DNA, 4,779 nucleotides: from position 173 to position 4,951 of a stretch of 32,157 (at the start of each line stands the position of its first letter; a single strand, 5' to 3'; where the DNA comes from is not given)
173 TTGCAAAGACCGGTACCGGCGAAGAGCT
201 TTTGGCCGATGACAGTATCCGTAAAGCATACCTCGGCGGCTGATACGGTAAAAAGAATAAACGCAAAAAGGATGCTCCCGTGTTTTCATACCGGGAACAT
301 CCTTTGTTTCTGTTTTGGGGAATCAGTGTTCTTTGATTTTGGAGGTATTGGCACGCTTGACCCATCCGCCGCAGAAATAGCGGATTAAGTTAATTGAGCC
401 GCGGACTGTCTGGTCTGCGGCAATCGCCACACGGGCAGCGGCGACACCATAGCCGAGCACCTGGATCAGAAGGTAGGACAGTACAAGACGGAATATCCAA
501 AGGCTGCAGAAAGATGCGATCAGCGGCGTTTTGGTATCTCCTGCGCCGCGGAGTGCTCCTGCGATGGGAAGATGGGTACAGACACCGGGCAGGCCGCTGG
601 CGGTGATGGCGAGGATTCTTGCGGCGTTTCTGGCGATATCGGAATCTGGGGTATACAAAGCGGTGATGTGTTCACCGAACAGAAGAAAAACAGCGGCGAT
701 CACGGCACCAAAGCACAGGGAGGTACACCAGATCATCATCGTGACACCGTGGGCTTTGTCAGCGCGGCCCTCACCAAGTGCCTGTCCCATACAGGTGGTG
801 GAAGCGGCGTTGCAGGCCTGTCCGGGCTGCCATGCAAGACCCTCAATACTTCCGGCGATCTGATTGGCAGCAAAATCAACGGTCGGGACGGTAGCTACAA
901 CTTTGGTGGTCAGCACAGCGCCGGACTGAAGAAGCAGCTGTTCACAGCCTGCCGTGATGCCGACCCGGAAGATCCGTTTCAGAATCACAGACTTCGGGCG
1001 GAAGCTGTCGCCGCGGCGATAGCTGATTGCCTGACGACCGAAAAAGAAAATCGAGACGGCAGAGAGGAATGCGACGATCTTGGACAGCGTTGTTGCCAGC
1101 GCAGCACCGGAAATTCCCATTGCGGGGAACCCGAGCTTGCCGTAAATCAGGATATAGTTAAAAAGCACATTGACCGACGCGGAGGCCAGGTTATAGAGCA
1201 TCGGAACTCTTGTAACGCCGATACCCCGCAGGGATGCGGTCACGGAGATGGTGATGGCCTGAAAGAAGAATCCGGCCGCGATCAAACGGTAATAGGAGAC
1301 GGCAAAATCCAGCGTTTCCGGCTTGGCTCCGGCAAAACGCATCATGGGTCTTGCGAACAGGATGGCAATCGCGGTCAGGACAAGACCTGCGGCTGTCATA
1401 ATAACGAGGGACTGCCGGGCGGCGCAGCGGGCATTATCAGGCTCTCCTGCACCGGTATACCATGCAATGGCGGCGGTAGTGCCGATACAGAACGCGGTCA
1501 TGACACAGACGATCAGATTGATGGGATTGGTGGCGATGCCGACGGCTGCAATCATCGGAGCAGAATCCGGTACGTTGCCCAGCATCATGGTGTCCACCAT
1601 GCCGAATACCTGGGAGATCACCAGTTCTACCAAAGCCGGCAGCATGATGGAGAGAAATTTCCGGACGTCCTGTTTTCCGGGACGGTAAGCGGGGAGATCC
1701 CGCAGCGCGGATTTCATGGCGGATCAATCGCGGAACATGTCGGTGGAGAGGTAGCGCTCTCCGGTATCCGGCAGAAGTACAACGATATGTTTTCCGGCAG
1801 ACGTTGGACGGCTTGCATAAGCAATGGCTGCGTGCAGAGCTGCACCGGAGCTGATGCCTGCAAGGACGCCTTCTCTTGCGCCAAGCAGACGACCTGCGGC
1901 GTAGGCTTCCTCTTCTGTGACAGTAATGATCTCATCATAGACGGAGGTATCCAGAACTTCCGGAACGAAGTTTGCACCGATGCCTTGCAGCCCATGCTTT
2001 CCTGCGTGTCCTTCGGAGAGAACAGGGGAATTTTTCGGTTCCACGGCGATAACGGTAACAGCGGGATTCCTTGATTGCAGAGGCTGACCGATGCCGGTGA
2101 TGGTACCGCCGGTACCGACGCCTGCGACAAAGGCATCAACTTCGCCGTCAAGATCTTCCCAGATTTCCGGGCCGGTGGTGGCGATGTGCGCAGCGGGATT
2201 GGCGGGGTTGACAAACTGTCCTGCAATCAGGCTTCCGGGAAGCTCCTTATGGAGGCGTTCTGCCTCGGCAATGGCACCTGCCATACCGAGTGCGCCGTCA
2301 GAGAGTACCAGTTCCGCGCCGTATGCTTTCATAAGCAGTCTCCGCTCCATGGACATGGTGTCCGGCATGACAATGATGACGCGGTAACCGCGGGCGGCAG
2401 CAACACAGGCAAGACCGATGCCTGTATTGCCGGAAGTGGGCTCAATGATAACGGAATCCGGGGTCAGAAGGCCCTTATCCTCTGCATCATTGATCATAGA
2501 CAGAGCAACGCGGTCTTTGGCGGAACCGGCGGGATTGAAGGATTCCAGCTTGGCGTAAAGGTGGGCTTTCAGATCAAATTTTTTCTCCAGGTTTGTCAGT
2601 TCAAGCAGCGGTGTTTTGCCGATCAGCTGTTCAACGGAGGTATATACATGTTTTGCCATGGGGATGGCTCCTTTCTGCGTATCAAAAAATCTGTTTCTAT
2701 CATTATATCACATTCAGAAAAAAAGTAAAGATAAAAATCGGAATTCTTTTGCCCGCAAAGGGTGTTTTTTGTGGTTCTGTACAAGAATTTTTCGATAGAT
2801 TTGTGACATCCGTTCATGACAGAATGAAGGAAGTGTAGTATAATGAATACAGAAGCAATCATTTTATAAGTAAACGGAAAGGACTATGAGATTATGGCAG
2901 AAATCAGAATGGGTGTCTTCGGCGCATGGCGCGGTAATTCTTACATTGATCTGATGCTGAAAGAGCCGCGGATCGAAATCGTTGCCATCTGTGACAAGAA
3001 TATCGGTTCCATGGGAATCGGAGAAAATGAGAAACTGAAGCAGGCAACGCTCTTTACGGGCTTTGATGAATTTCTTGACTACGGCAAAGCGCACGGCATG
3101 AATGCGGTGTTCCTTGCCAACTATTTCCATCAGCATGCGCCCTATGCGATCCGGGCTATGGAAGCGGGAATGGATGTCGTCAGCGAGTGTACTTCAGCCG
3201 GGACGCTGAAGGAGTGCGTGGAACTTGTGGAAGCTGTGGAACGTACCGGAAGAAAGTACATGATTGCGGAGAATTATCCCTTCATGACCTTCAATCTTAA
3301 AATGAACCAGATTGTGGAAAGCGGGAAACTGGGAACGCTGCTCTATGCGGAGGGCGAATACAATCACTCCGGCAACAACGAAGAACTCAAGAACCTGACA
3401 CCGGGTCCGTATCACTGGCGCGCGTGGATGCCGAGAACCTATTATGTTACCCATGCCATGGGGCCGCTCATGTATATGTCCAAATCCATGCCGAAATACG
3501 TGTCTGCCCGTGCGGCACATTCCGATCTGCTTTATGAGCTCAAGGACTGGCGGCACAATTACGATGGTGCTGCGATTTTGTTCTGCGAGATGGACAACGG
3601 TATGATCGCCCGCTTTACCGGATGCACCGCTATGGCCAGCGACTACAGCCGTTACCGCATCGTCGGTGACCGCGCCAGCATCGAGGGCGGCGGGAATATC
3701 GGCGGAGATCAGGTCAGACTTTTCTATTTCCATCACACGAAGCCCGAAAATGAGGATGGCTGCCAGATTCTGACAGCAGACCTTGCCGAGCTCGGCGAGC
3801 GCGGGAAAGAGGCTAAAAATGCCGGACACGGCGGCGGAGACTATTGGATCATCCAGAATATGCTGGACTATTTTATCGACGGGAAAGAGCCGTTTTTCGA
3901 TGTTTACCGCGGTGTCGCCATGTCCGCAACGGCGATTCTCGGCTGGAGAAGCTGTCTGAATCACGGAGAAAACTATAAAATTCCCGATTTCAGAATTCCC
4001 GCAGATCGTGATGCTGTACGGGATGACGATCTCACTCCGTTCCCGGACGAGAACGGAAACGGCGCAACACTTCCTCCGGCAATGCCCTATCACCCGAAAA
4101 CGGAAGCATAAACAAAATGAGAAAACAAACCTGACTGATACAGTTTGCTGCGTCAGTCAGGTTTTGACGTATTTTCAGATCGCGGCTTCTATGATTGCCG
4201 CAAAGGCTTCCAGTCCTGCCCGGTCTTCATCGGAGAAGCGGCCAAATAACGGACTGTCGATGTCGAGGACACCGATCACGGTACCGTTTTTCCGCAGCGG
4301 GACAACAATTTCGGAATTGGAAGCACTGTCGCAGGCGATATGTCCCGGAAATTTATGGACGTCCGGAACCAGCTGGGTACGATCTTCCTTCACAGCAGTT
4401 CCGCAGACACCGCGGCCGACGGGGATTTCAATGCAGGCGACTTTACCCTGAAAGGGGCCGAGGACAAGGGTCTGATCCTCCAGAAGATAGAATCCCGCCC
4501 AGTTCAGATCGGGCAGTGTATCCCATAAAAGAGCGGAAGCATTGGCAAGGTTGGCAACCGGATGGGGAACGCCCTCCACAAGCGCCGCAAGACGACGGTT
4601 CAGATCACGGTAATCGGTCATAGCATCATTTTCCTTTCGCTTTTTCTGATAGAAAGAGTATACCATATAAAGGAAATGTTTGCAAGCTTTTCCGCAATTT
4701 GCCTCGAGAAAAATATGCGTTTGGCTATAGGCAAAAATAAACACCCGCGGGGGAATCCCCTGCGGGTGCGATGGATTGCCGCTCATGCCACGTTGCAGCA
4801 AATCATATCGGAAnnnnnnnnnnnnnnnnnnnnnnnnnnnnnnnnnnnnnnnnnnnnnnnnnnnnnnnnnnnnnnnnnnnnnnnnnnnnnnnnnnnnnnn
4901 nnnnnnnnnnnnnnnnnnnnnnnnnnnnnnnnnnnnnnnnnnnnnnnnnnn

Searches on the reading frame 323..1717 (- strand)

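Call 12: search_protein_families(library=pfam, proteins=[window:323-1717:-], max_evalue=0.001)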
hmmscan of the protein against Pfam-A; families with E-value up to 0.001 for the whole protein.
window:323-1717:- (464 aa): 1 family
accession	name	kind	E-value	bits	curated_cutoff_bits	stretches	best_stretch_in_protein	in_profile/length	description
PF01554.23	MatE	-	5e-55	186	24.9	2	27-189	1-161/161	MatE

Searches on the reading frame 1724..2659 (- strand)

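Call 12: search_protein_families(library=pfam, proteins=[window:1724-2659:-], max_evalue=0.001)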
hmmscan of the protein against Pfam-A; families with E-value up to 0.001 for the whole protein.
window:1724-2659:- (311 aa): 1 family
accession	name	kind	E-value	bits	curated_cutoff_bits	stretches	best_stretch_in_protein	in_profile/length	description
PF00291.31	PALP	-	6.9e-80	269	35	1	9-298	1-295/295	Pyridoxal-phosphate dependent enzyme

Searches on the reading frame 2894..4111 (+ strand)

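Call 12: search_protein_families(library=pfam, proteins=[window:2894-4111:+], max_evalue=0.001)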
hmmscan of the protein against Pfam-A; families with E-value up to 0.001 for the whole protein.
window:2894-4111:+ (405 aa): 3 families
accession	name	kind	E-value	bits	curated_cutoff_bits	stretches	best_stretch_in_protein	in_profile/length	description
PF22725.1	GFO_IDH_MocA_C3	-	1.8e-08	34.9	27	1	136-264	3-124/124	GFO/IDH/MocA C-terminal domain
PF01408.29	GFO_IDH_MocA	-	5.6e-07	30.7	24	1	4-124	1-118/120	Oxidoreductase family, NAD-binding Rossmann fold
PF02894.22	GFO_IDH_MocA_C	-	0.00011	22.5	22.9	1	141-354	4-210/218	Oxidoreductase family, C-terminal alpha/beta domain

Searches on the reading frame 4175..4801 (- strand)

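Call 78: search_protein_families(library=pfam, proteins=[window:4175-4801:-], max_evalue=0.01)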
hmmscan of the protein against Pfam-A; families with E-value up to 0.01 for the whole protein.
window:4175-4801:- (208 aa): 3 families
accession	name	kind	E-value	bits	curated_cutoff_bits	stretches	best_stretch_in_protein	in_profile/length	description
PF01590.32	GAF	-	2.3e-13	51.3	22.4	1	94-208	26-133/133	GAF domain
PF13185.12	GAF_2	-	3e-13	50.6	28.6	1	99-208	18-135/136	GAF domain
PF13492.12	GAF_3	-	0.0026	18.6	27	1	132-204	56-123/129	GAF domain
